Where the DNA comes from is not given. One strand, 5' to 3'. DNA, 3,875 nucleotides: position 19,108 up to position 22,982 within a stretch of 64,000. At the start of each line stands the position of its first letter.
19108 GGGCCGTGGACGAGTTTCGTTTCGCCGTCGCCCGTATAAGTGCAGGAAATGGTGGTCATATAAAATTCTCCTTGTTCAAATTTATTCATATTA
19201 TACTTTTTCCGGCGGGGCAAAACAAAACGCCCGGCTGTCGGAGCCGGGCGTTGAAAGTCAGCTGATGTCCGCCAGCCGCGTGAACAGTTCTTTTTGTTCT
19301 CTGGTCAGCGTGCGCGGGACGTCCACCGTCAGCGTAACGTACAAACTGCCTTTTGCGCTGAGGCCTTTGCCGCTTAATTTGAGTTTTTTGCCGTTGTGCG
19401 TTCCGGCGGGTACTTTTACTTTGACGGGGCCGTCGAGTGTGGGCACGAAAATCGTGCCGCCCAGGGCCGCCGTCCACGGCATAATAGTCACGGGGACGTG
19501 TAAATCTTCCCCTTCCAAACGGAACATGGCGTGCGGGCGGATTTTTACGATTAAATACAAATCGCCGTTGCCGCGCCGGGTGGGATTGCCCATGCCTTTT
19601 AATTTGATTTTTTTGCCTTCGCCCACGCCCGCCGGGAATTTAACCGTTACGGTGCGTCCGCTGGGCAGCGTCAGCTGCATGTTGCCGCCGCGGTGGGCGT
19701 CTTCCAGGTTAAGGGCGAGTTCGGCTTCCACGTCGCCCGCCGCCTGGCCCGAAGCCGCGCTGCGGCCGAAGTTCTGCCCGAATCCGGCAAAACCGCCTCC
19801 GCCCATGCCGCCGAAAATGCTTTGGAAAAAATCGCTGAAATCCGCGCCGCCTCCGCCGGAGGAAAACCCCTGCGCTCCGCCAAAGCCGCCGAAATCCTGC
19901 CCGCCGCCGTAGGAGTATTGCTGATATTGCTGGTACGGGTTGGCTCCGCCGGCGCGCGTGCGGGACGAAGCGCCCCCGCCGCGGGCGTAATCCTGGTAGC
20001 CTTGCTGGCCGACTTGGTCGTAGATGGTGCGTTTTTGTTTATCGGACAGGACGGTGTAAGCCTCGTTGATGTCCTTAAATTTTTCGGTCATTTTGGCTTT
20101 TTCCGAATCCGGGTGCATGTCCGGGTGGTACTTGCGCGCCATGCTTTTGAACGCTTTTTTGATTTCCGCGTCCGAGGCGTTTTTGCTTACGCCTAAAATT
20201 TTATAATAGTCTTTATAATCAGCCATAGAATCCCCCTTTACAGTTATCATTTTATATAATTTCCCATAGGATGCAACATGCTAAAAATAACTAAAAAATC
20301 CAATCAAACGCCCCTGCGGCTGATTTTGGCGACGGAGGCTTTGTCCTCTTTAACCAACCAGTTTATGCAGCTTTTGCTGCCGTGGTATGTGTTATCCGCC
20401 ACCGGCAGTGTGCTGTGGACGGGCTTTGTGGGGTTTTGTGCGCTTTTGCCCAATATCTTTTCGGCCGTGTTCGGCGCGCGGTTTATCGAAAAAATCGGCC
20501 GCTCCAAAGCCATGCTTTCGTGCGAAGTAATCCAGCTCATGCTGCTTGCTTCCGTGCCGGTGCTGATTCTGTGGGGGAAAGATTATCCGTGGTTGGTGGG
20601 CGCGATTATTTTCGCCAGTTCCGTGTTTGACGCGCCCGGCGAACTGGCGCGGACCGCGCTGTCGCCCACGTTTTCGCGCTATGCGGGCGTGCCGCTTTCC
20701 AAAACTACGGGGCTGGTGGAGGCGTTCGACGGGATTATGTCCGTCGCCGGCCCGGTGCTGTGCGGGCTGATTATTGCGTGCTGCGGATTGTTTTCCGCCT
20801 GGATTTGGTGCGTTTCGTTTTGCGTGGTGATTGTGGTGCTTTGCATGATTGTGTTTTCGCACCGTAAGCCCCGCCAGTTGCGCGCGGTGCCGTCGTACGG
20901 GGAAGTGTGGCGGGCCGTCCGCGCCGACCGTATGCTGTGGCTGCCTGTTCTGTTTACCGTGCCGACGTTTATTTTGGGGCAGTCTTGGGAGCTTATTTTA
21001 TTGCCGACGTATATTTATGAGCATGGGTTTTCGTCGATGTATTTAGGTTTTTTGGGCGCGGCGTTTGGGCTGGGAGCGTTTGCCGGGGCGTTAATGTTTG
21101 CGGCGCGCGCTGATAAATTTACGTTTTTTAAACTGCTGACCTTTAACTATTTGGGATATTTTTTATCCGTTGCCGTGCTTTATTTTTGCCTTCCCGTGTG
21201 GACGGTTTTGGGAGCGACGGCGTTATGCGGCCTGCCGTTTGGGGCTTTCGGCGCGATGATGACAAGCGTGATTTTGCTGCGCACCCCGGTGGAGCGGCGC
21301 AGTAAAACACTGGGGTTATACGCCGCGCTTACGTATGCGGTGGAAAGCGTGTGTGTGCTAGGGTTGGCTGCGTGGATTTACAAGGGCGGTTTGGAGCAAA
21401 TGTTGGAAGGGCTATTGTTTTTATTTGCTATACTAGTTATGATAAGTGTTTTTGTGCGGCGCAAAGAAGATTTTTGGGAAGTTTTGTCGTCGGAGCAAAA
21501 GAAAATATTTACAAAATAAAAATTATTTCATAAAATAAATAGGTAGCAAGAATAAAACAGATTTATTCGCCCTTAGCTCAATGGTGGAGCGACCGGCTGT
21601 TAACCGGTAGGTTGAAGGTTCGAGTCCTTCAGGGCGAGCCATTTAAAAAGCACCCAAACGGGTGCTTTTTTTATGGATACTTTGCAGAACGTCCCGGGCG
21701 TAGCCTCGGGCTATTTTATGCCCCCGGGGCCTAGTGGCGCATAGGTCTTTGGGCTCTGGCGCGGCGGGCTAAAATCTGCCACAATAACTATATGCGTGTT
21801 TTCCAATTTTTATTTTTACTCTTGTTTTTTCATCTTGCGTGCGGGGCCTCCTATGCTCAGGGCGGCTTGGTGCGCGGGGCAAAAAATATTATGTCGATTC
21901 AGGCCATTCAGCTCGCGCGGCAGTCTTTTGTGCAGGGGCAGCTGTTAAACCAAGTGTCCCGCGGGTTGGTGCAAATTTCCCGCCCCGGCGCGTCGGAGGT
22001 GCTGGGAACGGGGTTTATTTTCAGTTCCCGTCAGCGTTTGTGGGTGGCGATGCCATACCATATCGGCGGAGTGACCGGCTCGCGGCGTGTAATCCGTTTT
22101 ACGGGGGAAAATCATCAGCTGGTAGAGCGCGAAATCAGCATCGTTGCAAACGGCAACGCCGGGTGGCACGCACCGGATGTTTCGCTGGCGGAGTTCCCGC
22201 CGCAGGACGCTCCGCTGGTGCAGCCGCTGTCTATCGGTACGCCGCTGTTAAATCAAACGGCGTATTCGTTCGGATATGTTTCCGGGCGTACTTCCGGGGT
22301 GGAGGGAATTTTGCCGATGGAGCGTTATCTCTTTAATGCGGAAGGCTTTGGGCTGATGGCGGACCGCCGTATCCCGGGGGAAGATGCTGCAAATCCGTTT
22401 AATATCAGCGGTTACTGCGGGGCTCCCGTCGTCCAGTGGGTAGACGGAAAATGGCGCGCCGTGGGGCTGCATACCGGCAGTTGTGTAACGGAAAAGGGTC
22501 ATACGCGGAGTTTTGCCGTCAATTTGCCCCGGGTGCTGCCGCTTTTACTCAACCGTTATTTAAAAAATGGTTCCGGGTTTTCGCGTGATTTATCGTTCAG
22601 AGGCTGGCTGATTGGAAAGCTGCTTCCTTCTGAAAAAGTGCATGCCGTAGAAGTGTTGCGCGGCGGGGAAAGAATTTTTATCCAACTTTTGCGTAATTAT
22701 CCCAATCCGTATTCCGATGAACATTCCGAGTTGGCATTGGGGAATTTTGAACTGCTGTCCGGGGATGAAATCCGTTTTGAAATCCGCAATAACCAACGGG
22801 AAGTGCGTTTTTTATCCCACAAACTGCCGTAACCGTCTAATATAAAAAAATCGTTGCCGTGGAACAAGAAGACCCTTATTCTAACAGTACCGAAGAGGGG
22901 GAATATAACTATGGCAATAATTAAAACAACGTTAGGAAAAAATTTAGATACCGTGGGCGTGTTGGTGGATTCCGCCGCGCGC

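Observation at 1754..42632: Six-copy promoter family whose -35/-10 spacer is a poly-T tract: candidate phase-variable pilin / surface-protein regulon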

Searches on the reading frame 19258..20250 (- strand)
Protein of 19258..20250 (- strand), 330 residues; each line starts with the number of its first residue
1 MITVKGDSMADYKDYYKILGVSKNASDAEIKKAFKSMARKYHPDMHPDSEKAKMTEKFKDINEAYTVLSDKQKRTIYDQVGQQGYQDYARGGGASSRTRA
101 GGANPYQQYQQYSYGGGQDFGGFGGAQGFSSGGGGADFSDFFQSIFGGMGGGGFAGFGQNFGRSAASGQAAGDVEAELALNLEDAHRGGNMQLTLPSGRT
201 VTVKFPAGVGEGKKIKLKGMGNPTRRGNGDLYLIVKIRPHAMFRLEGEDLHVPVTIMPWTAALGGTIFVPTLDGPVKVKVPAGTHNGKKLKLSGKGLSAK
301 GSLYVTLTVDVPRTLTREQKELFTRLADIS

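Call 70: search_protein_families(library=pfam, proteins=[window:19258-20250:-], max_evalue=0.0001)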
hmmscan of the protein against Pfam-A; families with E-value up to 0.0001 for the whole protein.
window:19258-20250:- (330 aa): 2 families
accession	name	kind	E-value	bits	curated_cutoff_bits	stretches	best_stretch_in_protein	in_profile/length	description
PF01556.23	DnaJ_C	-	1.4e-36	126.2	26.6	1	174-312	1-152/152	DnaJ C terminal domain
PF00226.36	DnaJ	-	1.5e-25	89.5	27.8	1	14-78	1-63/63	DnaJ domain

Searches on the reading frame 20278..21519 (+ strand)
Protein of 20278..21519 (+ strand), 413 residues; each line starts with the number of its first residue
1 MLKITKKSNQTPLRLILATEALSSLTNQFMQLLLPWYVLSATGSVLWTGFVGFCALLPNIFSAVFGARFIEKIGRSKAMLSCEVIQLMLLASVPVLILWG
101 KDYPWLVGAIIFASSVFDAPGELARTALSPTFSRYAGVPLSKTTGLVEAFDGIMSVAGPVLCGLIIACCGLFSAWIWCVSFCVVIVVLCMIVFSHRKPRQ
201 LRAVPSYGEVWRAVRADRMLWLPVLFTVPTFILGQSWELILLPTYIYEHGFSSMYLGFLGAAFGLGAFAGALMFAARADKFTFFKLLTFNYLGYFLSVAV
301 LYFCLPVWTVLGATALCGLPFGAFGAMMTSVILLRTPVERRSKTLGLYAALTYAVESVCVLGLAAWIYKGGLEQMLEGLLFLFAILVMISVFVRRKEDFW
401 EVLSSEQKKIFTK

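Call 11: search_protein_families(library=ncbifam, proteins=[window:20278-21519:+])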
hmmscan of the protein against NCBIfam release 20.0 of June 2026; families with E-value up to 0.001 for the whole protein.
window:20278-21519:+ (413 aa): 4 families
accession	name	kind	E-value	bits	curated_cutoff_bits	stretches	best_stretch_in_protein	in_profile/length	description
TIGR00900.1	2A0121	subfamily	6.7e-25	88.2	319.6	1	14-367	2-359/364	H+ Antiporter protein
NF052575.1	MFS_efflux_Tap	equivalog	2.1e-22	79.7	625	1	9-394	2-395/401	multidrug efflux MFS transporter Tap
NF007792.0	PRK10489.1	equivalog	0.00021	20.5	324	1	111-393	113-400/419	enterobactin transporter EntS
NF012177.1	tet_MFS_42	exception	0.0006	19.2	850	1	245-353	27-134/411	tetracycline efflux MFS transporter Tet(42)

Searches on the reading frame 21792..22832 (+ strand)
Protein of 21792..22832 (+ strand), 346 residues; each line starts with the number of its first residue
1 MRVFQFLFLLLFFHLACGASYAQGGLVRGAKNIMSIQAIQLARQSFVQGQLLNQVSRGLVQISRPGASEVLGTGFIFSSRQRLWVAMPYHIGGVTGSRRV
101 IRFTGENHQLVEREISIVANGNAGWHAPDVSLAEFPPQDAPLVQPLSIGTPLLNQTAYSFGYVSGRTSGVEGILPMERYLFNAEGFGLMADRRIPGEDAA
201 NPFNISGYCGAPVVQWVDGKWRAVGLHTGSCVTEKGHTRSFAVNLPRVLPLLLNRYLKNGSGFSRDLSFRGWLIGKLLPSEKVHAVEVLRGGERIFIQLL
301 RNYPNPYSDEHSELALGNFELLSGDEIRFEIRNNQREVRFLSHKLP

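Call 47: search_protein_families(library=pfam, proteins=[window:21792-22832:+], max_evalue=0.001)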
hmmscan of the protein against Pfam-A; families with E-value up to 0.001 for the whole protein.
window:21792-22832:+ (346 aa): 0 families
